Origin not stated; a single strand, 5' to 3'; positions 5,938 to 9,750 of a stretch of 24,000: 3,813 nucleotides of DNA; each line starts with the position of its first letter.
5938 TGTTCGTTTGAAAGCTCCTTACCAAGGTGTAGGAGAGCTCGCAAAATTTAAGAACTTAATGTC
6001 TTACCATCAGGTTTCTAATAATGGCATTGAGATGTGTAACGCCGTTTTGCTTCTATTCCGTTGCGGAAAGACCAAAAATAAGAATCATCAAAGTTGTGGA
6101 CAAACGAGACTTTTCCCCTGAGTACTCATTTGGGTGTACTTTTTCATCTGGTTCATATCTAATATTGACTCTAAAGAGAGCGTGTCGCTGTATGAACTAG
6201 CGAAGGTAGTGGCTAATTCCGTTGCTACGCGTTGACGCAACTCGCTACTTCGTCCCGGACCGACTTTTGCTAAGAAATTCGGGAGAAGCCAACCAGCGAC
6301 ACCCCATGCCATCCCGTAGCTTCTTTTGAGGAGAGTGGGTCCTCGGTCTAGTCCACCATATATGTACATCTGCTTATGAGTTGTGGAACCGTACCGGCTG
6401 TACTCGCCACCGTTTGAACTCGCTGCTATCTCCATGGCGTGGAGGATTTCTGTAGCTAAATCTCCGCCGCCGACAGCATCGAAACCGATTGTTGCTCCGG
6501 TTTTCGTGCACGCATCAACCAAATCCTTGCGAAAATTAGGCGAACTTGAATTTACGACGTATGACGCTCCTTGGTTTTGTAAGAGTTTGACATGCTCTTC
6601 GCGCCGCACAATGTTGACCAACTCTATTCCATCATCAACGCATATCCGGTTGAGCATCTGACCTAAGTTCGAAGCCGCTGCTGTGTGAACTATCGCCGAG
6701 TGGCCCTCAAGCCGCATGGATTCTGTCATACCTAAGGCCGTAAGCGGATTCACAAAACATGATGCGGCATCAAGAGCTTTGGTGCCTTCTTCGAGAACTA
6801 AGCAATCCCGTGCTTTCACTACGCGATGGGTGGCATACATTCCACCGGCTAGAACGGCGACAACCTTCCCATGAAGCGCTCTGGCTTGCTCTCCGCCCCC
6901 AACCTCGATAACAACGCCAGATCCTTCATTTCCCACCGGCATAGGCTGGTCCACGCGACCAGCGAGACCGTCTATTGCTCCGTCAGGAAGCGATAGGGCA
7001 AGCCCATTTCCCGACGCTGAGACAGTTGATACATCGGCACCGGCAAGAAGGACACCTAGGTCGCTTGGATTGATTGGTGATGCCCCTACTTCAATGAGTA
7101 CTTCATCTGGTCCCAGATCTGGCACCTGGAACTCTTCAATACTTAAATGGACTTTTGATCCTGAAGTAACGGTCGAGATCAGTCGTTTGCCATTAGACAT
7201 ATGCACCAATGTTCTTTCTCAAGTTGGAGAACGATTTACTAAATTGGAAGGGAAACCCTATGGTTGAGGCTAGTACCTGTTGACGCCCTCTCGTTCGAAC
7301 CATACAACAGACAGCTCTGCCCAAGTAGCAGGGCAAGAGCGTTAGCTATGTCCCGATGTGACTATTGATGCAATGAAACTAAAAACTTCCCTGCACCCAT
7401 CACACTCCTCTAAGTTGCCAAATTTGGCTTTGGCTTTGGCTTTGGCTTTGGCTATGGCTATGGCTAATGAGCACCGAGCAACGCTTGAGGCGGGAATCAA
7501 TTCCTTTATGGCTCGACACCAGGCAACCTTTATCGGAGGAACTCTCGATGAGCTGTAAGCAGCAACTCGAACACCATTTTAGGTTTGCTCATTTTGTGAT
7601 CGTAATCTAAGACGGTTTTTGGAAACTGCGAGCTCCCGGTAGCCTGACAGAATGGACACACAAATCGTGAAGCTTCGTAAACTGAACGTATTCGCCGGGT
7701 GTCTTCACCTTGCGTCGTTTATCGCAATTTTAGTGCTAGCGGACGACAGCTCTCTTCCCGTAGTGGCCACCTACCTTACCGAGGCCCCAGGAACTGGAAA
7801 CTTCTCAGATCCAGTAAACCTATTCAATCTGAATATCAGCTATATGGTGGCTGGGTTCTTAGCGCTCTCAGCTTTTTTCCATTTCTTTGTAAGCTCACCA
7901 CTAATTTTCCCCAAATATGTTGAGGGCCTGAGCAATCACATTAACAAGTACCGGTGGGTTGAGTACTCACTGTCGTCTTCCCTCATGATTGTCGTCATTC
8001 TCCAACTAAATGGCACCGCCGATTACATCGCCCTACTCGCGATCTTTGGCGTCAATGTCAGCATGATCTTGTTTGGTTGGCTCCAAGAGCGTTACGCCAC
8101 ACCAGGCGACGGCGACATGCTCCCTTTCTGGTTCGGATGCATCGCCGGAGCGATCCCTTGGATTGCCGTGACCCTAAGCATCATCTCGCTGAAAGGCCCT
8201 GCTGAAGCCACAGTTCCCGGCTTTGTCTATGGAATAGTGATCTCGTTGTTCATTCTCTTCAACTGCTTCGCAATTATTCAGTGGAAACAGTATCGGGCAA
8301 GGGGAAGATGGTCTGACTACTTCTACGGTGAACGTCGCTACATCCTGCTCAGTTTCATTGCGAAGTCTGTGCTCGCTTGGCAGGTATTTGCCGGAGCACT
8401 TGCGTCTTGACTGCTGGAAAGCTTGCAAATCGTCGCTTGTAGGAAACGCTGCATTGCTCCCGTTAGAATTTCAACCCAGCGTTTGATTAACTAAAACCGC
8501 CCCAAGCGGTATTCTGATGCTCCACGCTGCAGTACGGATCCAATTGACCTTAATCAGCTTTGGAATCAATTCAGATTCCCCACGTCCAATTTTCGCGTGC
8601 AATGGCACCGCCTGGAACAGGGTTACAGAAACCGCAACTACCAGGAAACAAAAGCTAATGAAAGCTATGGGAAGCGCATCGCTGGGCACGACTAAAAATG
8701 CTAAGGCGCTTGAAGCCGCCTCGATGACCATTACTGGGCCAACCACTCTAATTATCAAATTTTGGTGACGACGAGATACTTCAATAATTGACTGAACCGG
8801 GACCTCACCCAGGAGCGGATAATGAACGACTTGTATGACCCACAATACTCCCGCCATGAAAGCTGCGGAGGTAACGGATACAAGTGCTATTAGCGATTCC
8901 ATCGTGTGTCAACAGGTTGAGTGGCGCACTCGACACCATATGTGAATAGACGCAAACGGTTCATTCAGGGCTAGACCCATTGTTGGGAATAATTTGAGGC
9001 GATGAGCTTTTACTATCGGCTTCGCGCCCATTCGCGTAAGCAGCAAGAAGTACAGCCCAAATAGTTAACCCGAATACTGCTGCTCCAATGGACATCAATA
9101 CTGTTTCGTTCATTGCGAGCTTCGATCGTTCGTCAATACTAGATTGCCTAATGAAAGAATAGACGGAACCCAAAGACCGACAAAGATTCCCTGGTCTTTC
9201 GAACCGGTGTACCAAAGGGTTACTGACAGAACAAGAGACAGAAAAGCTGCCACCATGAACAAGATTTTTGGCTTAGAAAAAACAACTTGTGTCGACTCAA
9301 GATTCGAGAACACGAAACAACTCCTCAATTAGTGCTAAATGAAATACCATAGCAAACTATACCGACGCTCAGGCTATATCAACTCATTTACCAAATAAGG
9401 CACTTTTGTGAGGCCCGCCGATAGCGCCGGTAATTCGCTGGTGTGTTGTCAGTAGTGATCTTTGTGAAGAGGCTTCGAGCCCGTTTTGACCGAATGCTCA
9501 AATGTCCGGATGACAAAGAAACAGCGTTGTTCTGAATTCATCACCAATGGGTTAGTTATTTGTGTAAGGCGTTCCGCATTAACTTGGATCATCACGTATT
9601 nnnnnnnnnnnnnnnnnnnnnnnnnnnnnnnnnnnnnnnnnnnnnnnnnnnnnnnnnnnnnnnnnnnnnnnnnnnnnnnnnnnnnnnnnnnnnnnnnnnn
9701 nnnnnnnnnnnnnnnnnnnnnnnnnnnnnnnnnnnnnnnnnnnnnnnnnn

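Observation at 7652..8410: Bona fide heliorhodopsin in a neighbourhood lacking the reported partners or any retinal-synthesis gene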

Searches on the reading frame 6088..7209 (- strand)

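Call 4: search_protein_families(library=pfam, proteins=[window:6088-7209:-], max_evalue=0.01)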
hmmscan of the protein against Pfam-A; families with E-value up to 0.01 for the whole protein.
window:6088-7209:- (373 aa): 2 families
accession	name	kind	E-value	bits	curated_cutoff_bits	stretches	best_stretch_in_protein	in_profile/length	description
PF08240.17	ADH_N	-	1.8e-06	28.6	23.5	1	33-138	1-101/104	Alcohol dehydrogenase GroES-like domain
PF00107.32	ADH_zinc_N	-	5.9e-06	26.7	31.8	1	182-259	2-79/129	Zinc-binding dehydrogenase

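Call 86: search_protein_families(library=ncbifam, proteins=[window:6088-7209:-], max_evalue=0.001)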
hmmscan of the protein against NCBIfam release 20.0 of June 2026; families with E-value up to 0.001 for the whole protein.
window:6088-7209:- (373 aa): 8 families
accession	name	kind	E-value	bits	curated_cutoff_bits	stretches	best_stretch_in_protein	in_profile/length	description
TIGR02824.1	quinone_pig3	subfamily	1.2e-19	70.4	296.8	1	92-255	61-225/325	putative NAD(P)H quinone oxidoreductase, PIG3 family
NF008024.0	PRK10754.1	subfamily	2.6e-07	30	348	1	81-248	50-219/327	NADPH:quinone reductase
TIGR01751.1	crot-CoA-red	equivalog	5.1e-06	25.5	378.55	1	21-118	24-107/398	crotonyl-CoA carboxylase/reductase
NF058644.1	CurcmRedCuraProt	equivalog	1.1e-05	24.7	440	1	100-259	71-230/336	NADPH-dependent curcumin/dihydrocurcumin reductase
NF041097.1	keto_inos_dh_IolM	equivalog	0.0002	20.2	450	0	18-119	36-119/389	scyllo-inosose 3-dehydrogenase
NF041183.1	Pks2_ls1_myc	equivalog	0.00033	17.6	2400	1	91-249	1465-1624/2086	sulfolipid-1 biosynthesis phthioceranic/hydroxyphthioceranic acid synthase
NF003808.0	PRK05396.1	equivalog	0.00044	19.2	380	0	114-261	110-255/341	L-threonine 3-dehydrogenase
TIGR02825.1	B4_12hDH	equivalog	0.0008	18.9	579.85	0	156-276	126-247/327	leukotriene B4 12-hydroxydehydrogenase/15-oxo-prostaglandin 13-reductase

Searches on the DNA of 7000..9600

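Call 85: search_rna_families(source=window, start=7000, end=9600, threshold=evalue, max_evalue=1)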
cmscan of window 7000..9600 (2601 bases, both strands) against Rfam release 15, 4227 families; matches with E-value up to 1: 0.
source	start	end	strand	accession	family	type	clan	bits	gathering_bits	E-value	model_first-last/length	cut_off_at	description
